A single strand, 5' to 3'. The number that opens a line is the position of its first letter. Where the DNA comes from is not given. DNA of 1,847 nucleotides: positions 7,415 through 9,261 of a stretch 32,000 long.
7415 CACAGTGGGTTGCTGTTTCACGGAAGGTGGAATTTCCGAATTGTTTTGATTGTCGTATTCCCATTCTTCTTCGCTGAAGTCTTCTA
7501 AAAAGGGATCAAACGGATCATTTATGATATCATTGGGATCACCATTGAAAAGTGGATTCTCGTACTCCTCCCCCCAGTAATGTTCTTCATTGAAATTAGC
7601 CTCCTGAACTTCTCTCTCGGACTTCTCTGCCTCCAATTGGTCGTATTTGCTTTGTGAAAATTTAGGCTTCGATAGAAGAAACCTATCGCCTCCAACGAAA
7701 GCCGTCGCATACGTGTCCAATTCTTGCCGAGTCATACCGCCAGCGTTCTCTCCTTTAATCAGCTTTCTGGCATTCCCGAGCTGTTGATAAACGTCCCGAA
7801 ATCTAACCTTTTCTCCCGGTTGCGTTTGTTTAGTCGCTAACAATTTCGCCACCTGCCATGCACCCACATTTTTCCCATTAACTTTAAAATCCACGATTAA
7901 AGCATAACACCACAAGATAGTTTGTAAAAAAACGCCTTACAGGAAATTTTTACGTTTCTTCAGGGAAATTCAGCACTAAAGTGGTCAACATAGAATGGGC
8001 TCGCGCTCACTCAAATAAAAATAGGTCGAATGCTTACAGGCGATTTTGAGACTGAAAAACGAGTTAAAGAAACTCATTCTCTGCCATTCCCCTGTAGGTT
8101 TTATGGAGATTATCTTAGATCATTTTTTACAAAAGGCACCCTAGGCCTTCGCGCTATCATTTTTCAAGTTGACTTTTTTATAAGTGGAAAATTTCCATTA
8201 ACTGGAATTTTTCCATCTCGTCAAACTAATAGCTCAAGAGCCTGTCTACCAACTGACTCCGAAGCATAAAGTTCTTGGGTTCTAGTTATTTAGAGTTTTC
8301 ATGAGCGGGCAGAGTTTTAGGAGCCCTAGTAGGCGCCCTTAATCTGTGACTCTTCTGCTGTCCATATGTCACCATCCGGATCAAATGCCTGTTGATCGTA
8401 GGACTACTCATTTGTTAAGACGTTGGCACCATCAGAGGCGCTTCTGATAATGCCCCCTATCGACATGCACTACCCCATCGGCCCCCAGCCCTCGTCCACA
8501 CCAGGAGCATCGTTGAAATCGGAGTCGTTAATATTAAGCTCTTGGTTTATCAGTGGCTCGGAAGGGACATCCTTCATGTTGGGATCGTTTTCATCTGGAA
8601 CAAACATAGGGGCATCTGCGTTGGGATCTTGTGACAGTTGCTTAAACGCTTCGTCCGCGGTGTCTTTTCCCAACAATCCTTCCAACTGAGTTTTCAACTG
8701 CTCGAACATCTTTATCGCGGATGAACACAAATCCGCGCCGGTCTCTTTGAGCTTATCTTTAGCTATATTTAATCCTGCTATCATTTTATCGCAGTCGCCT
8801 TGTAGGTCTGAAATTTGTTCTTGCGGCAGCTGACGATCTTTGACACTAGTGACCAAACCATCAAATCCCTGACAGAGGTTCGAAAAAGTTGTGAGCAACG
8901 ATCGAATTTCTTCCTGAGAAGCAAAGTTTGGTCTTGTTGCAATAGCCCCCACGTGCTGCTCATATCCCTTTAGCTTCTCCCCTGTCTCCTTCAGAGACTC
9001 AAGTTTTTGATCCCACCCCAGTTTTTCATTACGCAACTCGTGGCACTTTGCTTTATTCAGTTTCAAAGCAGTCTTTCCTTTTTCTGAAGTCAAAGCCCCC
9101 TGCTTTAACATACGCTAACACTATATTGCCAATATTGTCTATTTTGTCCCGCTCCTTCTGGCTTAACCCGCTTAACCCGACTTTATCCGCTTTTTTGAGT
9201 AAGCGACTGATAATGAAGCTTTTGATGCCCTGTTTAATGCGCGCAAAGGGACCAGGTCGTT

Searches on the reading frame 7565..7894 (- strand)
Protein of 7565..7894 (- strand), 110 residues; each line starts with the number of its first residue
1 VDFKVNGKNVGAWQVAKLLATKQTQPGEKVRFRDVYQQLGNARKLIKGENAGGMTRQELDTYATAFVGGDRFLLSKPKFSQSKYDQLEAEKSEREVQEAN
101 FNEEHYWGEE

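Call 54: predict_structure(alignment_id=A4)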
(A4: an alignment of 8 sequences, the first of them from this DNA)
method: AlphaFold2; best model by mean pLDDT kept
length: 110 residues; sequences in the alignment: 8
mean_pLDDT: 70.0   pTM: 0.55
mean pLDDT of the five models: 70.0, 67.2, 66.5, 65.1, 63.0
residues with pLDDT >= 90: 0; 70-90: 62; 50-70: 33; < 50: 15
segments of 3 or more residues with pLDDT < 50: 68-78, 108-110
pLDDT, mean of each block of 10 residues (from residue 1): 70 84 74 86 85 79 61 46 70 63 52
secondary structure, 60 per line:
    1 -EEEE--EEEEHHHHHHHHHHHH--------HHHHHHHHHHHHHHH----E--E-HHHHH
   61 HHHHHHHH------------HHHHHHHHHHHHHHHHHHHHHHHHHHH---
elements in order: E2-5 E8-11 H12-23 H32-46 H56-68 H81-107

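Call 58: fold_search(model_id=the predicted structure, library=pdb)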
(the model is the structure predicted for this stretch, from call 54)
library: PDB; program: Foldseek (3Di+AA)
matches with E <= 10: 17; with E <= 0.001: 0
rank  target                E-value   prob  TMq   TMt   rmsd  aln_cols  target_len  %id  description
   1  6saq_B                3.0e+00  0.06  0.20  0.07   7.0        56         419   25  wild-type NuoEF from Aquifex aeolicus bound to NADH-OH (released 2020-07-22)
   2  9fii_B                4.4e+00  0.03  0.18  0.07   6.7        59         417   27  Crystal Structure of oxidized NuoEF variant E222K(NuoF) from Aquifex aeolicus (released 2024-07-17)
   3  6r7p_B                4.6e+00  0.03  0.17  0.07   7.5        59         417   22  Crystal structure of oxidized Aquifex aeolicus NADH-quinone oxidoreductase subunits NuoE and NuoF S96M (released 2019-06-26)
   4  8uk7_A                5.3e+00  0.02  0.18  0.17  11.5        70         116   10  Periplasmic domain of Escherichia coli CpxA (released 2023-10-25)
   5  5mdv_l                6.8e+00  0.02  0.20  0.16   9.6        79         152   13  Structure of ArfA and RF2 bound to the 70S ribosome (accommodated state) (released 2016-12-14)
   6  7tkt_A                7.2e+00  0.04  0.29  0.10  19.1       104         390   16  SthK closed state, cAMP-bound in the presence of detergent (released 2022-10-26)
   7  6r7p_D                7.2e+00  0.03  0.20  0.08   7.0        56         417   25  Crystal structure of oxidized Aquifex aeolicus NADH-quinone oxidoreductase subunits NuoE and NuoF S96M (released 2019-06-26)
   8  3n24_H                7.7e+00  0.04  0.30  0.30   8.6       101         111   15  The crystal structure of a two-component sensor domain (3rd form) from Pseudomonas aeruginosa PA01 (released 2010-06-02)
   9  3tkn_D                7.7e+00  0.04  0.19  0.06   6.8        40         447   18  Structure of the Nup82-Nup159-Nup98 heterotrimer (released 2012-04-11)
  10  6ztj_AG               7.7e+00  0.02  0.22  0.17   9.4        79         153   14  E. coli 70S-RNAP expressome complex in NusG-coupled state (38 nt intervening mRNA) (released 2020-09-16)
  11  2c0g_B                7.7e+00  0.02  0.19  0.12   9.5        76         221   14  Structure of PDI-related Chaperone, Wind mutant-Y53S (released 2006-08-29)
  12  8p6p_F                8.2e+00  0.02  0.22  0.17   9.3        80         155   14  Mycoplasma pneumoniae small ribosomal subunit in chloramphenicol-treated cells (released 2024-11-20)
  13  5l0i                  8.2e+00  0.02  0.17  0.11  15.0        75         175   15  Human metavinculin MVt R975W cardiomyopathy-associated mutant (residues 959-1134) (released 2016-08-31)
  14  3llr_D                8.7e+00  0.02  0.16  0.12   7.7        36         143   19  Crystal structure of the PWWP domain of Human DNA (cytosine-5-)-methyltransferase 3 alpha (released 2010-03-23)
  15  6f1e_B                9.3e+00  0.02  0.24  0.21  12.7        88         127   12  Crystal structure of olive flounder [Paralichthys olivaceus] interferon gamma at 2.3 Angstrom resolution (released 2018-05-23)
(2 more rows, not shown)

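Call 65: search_protein_representatives(alignment_id=A4)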
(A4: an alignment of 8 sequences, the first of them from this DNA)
Query: 8 sequences, 110 profile positions. Proteins with E-value up to 0.001 (for the whole library): 11; up to 1e-10: 7; up to 1e-30: 0. The best 11 are listed.
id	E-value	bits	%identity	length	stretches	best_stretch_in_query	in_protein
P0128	2.2e-28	115.2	-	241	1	1-109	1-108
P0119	1.1e-25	106.5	-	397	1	1-109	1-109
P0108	6.3e-21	91.1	-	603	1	1-101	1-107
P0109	1.1e-20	90.4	-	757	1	1-109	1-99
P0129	1.1e-19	87.2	-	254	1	1-109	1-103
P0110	1.6e-12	64.1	-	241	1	1-101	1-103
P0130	4.7e-11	59.4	-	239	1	1-105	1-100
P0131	2.5e-08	50.6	-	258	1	3-104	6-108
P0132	3.3e-08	50.2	-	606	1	30-101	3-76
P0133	1.7e-07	48.0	-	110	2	1-41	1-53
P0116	3.5e-06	43.7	-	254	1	62-109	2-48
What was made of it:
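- Tried and rejected: The exhaustive representative search gave 11 hits, all from this lineage (call 65).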

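Call 66: find_encoding_contigs(protein=P0132, flank=10000, max_places=4)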
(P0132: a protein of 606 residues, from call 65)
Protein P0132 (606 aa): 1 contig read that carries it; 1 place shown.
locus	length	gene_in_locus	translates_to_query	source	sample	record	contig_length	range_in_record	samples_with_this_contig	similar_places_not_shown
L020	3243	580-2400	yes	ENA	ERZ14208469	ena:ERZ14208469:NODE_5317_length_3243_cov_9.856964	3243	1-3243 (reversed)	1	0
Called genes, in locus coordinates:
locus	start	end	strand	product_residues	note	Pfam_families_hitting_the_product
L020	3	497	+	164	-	?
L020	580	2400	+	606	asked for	-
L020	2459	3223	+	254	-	-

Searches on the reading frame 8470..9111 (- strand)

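Call 10: search_protein_families(library=pfam, proteins=[window:8470-9111:-], max_evalue=0.01)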
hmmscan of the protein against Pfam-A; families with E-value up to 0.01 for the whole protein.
window:8470-9111:- (213 aa): 1 family
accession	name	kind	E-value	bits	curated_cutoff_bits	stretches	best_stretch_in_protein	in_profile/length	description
PF21774.3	NagJ_C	-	0.0026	18.9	28.3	0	83-139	6-62/114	Hyaluronidase post-catalytic domain-like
